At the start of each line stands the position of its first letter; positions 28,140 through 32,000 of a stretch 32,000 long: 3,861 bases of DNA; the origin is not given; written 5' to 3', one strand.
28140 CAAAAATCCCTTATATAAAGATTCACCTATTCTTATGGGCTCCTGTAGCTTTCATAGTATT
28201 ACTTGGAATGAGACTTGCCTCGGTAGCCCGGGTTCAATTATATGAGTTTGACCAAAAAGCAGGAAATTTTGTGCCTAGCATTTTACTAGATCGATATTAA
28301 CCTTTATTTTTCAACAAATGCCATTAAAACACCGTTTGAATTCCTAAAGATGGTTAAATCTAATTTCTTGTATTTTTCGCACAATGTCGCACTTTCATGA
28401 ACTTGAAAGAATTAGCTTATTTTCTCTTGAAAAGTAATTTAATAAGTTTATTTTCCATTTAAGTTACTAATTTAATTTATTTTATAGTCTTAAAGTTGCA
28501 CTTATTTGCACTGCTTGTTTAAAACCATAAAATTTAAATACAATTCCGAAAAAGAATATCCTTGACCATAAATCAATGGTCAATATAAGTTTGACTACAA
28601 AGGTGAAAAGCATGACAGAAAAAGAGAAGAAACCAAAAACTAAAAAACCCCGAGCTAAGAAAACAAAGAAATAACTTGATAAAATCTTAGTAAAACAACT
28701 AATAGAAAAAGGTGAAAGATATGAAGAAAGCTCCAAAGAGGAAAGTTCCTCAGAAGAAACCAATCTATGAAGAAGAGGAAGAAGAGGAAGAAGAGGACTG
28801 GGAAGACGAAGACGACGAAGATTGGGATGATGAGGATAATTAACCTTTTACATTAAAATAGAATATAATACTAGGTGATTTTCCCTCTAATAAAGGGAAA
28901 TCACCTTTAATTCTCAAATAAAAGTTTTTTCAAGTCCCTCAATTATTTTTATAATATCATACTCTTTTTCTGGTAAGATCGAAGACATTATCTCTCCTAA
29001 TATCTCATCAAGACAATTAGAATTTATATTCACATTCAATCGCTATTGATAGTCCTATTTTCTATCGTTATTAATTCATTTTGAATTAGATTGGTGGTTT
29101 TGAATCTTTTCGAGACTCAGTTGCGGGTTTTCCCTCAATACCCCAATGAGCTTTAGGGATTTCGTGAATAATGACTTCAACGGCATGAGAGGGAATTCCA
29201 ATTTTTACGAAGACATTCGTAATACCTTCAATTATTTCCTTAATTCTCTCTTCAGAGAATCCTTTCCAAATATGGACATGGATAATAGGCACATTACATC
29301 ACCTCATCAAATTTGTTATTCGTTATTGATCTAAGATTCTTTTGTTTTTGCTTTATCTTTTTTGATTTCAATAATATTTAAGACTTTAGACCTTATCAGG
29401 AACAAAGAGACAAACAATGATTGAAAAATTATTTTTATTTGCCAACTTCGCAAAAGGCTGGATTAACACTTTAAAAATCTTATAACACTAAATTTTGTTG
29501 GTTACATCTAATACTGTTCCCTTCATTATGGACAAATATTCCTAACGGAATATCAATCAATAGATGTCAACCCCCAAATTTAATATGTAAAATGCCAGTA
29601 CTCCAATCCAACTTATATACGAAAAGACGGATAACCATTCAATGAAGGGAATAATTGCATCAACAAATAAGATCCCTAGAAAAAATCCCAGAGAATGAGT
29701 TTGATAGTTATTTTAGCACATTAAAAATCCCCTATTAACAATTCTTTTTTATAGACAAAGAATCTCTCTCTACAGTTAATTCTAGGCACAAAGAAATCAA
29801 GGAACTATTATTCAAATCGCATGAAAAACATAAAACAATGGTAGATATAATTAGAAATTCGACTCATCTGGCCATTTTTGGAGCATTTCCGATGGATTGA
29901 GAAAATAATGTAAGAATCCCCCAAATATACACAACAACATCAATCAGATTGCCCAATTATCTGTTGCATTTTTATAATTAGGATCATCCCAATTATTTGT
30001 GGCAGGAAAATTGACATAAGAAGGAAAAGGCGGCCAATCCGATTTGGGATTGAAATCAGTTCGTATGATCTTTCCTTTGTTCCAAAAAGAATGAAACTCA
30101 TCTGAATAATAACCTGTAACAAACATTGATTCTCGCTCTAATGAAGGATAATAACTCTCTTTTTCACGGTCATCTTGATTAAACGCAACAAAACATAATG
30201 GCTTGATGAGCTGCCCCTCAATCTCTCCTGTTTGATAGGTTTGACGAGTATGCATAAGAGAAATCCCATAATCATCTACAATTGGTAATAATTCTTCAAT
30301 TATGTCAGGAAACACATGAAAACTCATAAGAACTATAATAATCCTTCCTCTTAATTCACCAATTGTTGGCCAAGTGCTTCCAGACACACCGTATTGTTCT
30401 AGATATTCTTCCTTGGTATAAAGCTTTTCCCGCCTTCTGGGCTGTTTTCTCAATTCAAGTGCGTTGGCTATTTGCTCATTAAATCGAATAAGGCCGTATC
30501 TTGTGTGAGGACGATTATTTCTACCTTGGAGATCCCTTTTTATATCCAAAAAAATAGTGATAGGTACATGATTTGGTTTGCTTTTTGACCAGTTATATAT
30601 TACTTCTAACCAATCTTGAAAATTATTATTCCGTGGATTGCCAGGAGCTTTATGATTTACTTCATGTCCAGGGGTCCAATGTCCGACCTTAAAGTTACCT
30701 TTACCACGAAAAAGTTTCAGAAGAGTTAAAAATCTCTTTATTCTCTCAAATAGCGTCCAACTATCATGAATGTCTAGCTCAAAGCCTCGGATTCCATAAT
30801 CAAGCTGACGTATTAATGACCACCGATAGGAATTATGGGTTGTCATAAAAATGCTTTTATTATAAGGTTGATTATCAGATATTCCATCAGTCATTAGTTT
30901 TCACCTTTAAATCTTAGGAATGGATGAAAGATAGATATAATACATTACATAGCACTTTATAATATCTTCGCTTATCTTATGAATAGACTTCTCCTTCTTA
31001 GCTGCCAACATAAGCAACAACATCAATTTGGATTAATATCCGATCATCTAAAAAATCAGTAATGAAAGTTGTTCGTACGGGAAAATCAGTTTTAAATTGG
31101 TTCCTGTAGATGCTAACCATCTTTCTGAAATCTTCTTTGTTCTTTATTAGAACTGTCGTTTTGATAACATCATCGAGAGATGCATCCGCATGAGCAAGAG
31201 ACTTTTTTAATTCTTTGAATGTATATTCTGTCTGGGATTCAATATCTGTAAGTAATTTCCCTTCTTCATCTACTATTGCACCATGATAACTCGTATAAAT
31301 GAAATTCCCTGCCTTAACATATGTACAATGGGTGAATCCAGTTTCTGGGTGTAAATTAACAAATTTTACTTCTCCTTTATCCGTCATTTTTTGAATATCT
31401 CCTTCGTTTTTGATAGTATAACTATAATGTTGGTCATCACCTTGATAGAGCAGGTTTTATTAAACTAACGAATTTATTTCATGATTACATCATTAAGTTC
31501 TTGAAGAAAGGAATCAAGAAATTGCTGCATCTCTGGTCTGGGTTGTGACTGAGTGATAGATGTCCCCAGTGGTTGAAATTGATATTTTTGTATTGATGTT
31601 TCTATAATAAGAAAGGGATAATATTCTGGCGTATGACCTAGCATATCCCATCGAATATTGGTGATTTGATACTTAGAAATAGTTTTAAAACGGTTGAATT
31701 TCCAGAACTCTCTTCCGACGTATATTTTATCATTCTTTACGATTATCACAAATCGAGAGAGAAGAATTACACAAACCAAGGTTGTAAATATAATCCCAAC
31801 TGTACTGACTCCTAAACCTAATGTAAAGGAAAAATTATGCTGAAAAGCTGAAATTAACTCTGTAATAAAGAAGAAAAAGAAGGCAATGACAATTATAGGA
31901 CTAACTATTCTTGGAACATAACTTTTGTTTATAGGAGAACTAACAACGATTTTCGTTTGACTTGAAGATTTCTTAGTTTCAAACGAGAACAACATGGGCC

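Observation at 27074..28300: Orphan SAVED-like sensor protein with an unknown N-terminal output domain and no nucleotide cyclase nearby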

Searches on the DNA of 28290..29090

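Call 100: search_rna_families(source=window, start=28290, end=29090, threshold=evalue, max_evalue=1)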
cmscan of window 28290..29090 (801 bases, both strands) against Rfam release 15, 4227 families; matches with E-value up to 1: 1.
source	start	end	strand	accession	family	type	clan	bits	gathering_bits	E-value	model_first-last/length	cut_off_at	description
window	28863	28935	-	RF02366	Yfr19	Gene; sRNA;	-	23.5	70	0.55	1-82/82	no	Cyanobacterial functional RNA 19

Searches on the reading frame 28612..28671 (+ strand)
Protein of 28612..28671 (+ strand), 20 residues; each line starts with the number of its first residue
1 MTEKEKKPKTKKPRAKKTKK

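Call 96: search_protein_families(library=pfam, proteins=[window:28612-28671:+], max_evalue=10)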
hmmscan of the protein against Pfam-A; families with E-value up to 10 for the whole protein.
seq(20 aa): 0 families

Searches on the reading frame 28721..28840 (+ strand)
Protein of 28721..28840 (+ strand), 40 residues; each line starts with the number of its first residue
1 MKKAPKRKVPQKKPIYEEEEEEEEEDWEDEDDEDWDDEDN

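Call 96: search_protein_families(library=pfam, proteins=[window:28721-28840:+], max_evalue=10)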
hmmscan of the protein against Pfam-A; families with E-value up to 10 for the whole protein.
seq(40 aa): 3 families
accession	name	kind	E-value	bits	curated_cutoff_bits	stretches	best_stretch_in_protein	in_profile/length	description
PF14812.11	PBP1_TM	-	1.3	9.8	27.8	1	3-38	14-51/85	Transmembrane domain of transglycosylase PBP1 at N-terminal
PF14851.11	FAM176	-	5.5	7.2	31.5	1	6-37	56-87/152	FAM176 family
PF03286.19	Pox_Ag35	-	7.5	6.7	28.3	1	3-36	58-97/196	Pox virus Ag35 surface protein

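Call 97: list_cluster_members(proteins=[window:28721-28840:+, window:28612-28671:+, window:28576-28671:+, window:28712-28840:+, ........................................, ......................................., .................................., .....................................])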
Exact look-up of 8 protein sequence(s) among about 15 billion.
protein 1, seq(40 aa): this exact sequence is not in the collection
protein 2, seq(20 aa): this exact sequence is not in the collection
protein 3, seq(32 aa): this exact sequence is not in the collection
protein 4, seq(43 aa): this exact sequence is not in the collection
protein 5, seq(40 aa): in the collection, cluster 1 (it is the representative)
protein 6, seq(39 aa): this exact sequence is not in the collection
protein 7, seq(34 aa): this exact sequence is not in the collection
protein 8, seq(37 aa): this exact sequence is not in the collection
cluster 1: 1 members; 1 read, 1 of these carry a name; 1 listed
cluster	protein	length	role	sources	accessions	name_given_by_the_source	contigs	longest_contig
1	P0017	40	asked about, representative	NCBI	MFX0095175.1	MAG: hypothetical protein ACFFBD_25800 [Candidatus Hodarchaeota archaeon]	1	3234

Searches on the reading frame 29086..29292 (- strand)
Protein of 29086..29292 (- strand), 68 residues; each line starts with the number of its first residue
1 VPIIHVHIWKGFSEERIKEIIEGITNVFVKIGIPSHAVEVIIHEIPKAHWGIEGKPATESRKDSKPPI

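Call 8: search_protein_families(library=pfam, proteins=[window:29086-29292:-], max_evalue=0.001)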
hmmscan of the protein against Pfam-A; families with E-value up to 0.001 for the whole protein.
window:29086-29292:- (68 aa): 2 families
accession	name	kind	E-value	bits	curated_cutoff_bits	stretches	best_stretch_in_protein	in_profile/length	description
PF01361.26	Tautomerase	-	1.5e-12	47.6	22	1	2-56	1-56/60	Tautomerase enzyme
PF14832.11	Tautomerase_3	-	0.00094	19.9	25.7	1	1-59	1-60/138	Putative oxalocrotonate tautomerase enzyme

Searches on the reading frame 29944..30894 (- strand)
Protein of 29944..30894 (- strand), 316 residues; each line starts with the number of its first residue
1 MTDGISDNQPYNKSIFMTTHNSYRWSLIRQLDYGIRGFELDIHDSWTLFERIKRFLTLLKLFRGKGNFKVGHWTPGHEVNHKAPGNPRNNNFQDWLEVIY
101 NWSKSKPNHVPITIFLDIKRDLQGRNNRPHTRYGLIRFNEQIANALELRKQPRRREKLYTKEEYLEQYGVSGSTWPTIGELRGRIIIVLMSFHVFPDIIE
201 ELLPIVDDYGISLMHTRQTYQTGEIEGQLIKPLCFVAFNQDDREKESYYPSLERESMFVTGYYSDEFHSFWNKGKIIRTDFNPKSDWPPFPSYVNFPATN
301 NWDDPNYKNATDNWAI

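Call 8: search_protein_families(library=pfam, proteins=[window:29944-30894:-], max_evalue=0.001)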
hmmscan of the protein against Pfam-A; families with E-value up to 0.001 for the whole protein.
window:29944-30894:- (316 aa): 1 family
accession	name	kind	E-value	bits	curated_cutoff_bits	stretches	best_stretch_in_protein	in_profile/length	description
PF16670.11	PI-PLC-C1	-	9.2e-12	45.1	29.9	1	26-189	44-213/329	Phosphoinositide phospholipase C, Ca2+-dependent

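Call 77: search_protein_families(library=padloc, proteins=[window:29944-30894:-], max_evalue=0.001)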
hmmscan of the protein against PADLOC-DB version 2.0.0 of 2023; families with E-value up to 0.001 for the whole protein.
window:29944-30894:- (316 aa): 0 families

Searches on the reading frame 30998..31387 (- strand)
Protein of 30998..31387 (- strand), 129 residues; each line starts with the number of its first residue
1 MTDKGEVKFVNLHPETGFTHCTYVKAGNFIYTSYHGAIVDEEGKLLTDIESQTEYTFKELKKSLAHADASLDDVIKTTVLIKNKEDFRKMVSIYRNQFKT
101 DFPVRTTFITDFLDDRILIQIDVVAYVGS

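Call 8: search_protein_families(library=pfam, proteins=[window:30998-31387:-], max_evalue=0.001)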
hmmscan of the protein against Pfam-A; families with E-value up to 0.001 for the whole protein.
window:30998-31387:- (129 aa): 1 family
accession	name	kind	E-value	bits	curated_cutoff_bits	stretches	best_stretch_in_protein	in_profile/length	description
PF01042.26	Ribonuc_L-PSP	-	6.4e-20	71.8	27.3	1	14-127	7-121/121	Endoribonuclease L-PSP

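Call 91: find_encoding_contigs(protein=window:30998-31387:-, flank=10000, max_places=1)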
Protein window:30998-31387:- (129 aa): 1 contig read that carries it; 1 place shown.
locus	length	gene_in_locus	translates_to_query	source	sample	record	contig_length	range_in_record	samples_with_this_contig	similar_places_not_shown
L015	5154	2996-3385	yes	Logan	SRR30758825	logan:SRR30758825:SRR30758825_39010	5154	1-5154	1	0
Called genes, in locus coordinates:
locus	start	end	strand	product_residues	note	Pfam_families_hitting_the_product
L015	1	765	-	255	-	?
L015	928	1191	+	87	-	-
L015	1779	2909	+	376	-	-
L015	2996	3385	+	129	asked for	PF01042:Ribonuc_L-PSP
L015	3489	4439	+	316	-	PF16670:PI-PLC-C1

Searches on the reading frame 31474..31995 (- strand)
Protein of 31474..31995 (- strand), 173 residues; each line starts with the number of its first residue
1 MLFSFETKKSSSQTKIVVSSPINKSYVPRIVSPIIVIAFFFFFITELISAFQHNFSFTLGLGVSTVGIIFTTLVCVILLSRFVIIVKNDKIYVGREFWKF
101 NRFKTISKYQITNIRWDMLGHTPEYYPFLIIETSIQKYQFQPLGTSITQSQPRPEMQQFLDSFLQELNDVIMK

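Call 8: search_protein_families(library=pfam, proteins=[window:31474-31995:-], max_evalue=0.001)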
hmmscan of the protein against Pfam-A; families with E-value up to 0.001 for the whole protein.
window:31474-31995:- (173 aa): 0 families

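Call 77: search_protein_families(library=padloc, proteins=[window:31474-31995:-], max_evalue=0.001)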
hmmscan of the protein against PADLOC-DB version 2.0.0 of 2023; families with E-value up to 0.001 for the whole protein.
window:31474-31995:- (173 aa): 0 families

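Call 89: find_encoding_contigs(protein=window:31474-31995:-, flank=10000, max_places=1)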
Protein window:31474-31995:- (173 aa): no gene with exactly this product is on record in the collection.
